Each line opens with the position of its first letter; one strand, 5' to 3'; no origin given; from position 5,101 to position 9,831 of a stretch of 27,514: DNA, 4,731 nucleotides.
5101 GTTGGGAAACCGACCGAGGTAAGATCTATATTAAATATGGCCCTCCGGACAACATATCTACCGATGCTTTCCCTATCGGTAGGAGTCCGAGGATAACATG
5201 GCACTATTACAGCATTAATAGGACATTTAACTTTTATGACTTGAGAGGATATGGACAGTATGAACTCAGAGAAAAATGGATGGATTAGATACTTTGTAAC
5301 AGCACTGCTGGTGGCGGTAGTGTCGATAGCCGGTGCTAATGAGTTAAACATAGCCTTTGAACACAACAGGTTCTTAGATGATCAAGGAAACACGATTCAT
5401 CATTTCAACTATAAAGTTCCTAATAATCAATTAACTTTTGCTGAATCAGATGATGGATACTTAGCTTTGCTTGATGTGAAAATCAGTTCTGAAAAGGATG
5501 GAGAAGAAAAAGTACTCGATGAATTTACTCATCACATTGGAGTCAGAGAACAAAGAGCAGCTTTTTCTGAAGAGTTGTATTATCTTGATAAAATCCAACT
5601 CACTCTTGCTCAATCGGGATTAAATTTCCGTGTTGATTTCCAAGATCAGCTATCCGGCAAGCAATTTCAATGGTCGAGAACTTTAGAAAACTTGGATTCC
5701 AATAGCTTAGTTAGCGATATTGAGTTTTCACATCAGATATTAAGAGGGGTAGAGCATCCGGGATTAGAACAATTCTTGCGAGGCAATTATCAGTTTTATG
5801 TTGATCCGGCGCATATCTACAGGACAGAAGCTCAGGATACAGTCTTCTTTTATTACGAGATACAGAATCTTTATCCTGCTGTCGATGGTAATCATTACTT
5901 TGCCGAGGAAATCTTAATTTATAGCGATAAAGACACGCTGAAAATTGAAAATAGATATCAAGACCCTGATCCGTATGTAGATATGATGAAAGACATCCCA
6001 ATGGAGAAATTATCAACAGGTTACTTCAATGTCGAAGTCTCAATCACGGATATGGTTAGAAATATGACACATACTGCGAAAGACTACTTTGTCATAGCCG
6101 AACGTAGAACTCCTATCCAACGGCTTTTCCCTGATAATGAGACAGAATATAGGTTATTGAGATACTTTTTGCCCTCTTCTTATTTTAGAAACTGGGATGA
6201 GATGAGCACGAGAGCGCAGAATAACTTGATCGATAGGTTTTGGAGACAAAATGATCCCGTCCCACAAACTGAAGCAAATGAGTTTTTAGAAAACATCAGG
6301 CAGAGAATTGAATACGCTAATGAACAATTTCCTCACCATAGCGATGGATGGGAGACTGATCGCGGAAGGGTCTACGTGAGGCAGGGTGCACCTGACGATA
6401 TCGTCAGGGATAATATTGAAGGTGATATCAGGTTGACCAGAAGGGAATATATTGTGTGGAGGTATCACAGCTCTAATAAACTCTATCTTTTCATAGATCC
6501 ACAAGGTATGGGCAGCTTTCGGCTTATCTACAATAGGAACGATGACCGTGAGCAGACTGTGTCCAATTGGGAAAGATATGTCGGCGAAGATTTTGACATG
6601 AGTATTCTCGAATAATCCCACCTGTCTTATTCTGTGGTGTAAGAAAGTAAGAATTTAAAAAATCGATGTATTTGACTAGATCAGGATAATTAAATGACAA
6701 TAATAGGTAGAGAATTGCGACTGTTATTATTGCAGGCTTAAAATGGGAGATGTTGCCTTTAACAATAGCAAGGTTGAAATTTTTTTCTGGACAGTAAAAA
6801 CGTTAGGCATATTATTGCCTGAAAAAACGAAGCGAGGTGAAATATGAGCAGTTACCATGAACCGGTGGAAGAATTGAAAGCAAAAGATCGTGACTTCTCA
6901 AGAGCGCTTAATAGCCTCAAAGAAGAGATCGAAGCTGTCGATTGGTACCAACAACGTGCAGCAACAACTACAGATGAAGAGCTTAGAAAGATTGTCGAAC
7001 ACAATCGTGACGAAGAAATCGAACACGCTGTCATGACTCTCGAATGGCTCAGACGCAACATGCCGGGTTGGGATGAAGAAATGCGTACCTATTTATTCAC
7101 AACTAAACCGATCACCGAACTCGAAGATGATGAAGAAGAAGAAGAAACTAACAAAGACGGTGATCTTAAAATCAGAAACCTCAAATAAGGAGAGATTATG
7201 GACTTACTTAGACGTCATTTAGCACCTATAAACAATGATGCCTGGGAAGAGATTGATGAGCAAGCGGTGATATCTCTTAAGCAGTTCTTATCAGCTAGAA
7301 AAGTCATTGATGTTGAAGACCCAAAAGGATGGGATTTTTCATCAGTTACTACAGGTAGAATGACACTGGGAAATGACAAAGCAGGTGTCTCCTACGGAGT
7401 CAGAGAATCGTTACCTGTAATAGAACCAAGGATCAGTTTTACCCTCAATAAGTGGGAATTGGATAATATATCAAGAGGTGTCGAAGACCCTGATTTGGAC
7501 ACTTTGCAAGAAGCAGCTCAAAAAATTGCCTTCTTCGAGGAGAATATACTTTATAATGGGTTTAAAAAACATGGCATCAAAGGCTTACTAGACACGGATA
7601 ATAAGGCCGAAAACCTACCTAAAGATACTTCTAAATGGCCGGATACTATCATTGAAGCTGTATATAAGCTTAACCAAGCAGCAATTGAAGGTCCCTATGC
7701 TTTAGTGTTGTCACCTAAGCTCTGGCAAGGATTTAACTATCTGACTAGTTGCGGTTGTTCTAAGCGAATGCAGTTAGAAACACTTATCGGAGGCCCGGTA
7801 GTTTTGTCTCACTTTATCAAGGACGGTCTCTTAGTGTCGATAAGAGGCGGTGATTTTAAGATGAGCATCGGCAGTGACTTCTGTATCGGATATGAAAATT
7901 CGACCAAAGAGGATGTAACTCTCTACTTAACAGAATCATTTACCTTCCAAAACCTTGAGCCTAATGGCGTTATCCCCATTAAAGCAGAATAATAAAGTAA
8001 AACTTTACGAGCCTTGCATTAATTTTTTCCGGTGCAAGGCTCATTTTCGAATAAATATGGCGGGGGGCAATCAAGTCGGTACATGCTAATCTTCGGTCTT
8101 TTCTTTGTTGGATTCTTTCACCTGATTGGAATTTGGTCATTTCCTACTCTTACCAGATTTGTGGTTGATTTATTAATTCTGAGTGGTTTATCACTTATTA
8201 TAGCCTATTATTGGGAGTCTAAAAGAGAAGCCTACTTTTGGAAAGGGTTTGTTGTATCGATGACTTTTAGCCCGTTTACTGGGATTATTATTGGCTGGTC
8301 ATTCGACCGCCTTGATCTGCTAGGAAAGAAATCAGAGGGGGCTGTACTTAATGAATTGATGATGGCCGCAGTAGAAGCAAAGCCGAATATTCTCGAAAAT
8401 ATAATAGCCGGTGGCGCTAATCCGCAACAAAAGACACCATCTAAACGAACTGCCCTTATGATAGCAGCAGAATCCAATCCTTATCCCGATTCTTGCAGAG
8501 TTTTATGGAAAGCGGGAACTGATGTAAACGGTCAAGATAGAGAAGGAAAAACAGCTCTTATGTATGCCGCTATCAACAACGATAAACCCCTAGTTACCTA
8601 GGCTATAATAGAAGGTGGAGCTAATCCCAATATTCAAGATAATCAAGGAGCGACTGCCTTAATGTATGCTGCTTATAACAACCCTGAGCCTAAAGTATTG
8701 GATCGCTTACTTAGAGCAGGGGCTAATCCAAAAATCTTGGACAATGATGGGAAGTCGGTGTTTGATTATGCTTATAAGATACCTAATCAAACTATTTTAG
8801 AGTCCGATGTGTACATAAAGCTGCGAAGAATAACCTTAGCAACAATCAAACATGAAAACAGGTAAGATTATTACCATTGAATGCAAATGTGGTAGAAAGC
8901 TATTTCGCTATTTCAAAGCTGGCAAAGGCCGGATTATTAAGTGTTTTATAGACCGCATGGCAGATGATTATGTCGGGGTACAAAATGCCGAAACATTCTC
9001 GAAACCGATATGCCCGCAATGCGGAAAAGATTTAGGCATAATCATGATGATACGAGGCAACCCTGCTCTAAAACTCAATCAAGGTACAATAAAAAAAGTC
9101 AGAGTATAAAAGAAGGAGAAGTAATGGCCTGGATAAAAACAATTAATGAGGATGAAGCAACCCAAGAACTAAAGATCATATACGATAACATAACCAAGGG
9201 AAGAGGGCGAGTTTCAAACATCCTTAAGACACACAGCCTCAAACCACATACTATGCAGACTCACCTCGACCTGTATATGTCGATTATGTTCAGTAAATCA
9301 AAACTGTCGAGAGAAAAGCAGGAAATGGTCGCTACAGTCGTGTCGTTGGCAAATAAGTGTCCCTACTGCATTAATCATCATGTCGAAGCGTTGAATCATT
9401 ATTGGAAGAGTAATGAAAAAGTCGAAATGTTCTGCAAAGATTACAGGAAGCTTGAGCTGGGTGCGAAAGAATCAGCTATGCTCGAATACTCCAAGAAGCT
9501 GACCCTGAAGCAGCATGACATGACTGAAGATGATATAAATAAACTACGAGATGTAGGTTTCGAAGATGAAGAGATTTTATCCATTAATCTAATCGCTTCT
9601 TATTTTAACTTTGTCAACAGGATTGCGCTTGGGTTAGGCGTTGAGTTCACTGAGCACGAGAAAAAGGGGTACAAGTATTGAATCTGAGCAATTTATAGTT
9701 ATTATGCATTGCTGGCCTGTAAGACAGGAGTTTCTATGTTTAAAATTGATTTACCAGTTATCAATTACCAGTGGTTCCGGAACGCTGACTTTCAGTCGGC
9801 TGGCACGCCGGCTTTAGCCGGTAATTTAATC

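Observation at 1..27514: Window is bracketed by inverted copies of a tandem 38-bp repeat family (2 units left, 3 units right)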

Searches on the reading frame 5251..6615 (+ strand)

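Call 7: search_protein_families(library=ncbifam, proteins=[window:5251-6615:+], max_evalue=0.00001)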
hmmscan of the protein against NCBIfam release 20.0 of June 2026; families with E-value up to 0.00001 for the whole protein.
window:5251-6615:+ (454 aa): 1 family
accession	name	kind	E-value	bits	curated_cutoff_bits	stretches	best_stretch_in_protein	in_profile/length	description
TIGR04514.1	GWxTD_dom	domain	5.2e-25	88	28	1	302-406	5-105/105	GWxTD domain-containing protein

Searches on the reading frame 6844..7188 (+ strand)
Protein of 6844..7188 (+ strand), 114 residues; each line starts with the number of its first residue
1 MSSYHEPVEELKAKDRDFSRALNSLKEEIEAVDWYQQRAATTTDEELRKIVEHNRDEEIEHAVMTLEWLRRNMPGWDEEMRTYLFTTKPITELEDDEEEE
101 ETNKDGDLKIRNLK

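Call 7: search_protein_families(library=ncbifam, proteins=[window:6844-7188:+], max_evalue=0.00001)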
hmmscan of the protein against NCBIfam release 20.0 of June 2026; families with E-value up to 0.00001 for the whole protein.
window:6844-7188:+ (114 aa): 2 families
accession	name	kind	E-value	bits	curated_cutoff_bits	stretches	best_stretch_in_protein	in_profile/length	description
TIGR04535.1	ferrit_encaps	subfamily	2.7e-47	159.4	125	1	4-114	1-114/114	encapsulin-associated ferritin-like protein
NF058679.1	EncB_fam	subfamily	1.1e-17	64.2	90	1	6-105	10-109/117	encapsulin nanocompartment ferritin-likeEncB family encapsulin nanocompartment ferritin-like cargo protein cargo protein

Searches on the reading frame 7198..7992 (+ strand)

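Call 7: search_protein_families(library=ncbifam, proteins=[window:7198-7992:+], max_evalue=0.00001)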
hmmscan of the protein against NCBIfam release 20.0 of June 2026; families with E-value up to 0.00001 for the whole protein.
window:7198-7992:+ (264 aa): 1 family
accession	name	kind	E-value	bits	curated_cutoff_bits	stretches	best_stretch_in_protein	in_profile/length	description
NF041155.2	encap_f1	equivalog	5.3e-76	255.5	100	1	4-260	1-260/261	family 1 encapsulin nanocompartment shell protein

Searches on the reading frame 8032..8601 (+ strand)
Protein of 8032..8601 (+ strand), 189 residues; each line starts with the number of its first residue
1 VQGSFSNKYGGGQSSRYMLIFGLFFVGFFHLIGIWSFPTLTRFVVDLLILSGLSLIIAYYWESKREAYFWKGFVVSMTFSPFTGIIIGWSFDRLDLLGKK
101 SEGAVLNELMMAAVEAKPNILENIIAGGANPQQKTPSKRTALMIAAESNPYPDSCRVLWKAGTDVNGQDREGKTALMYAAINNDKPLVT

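Call 7: search_protein_families(library=ncbifam, proteins=[window:8032-8601:+], max_evalue=0.00001)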
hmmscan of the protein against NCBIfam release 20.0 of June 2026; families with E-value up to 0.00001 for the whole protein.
window:8032-8601:+ (189 aa): 2 families
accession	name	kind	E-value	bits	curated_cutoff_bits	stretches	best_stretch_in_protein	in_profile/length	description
NF041931.2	MzaA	equivalog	3.2e-06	26.3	800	0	138-186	35-82/726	MZA anti-phage system associated sigma-70 family RNA polymerase sigma factor MzaA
NF043029.1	T4SS_AnkY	equivalog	4.1e-06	25.5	600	1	136-188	456-507/543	Dot/Icm T4SS effector AnkY/LegA9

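Call 89: search_protein_families(library=pfam, max_evalue=0.001, proteins=[window:8032-8601:+])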
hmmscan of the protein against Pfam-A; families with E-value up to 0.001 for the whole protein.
window:8032-8601:+ (189 aa): 5 families
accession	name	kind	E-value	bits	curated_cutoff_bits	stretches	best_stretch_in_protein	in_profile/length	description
PF12796.13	Ank_2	-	3e-12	47.4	27.3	1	109-186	1-74/90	Ankyrin repeats (3 copies)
PF00023.36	Ank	-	2e-08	34.5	21.1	0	139-169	3-32/33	Ankyrin repeat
PF13606.12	Ank_3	-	6.5e-08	32.6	22.3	0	139-166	3-29/30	Ankyrin repeat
PF13857.12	Ank_5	-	5.5e-06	27.1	27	1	128-179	5-56/56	Ankyrin repeats (many copies)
PF13637.12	Ank_4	-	4e-05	24.2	22.7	1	145-187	4-45/50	Ankyrin repeats (many copies)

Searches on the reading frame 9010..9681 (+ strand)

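Call 7: search_protein_families(library=ncbifam, proteins=[window:9010-9681:+], max_evalue=0.00001)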
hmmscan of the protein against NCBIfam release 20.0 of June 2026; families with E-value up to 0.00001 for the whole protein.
window:9010-9681:+ (223 aa): 6 families
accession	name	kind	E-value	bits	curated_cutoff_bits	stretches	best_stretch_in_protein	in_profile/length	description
TIGR01926.1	peroxid_rel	subfamily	2.7e-42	144.5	81.8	1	40-212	1-174/178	peroxidase-related enzyme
TIGR04030.1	perox_Avi_7169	hypoth_equivalog_domain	1.6e-16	60.9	233.15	1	90-210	61-183/185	alkylhydroperoxidase domain protein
NF041238.1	AhpD_rel_CFYUT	equivalog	9.2e-15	54.7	175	1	31-217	144-339/357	alkylhydroperoxidase-related (seleno)protein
TIGR00778.1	ahpD_dom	domain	1.5e-07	30.8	27.8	1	98-129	2-33/51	alkylhydroperoxidase AhpD family core domain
NF053654.1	GroundWater_YciW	equivalog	2.5e-06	27.4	310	1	39-200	1-160/179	YciW-related (seleno)protein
TIGR04029.1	CMD_Avi_7170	hypoth_equivalog_domain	8.8e-06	26.6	100.75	0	139-210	103-172/174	CMD domain protein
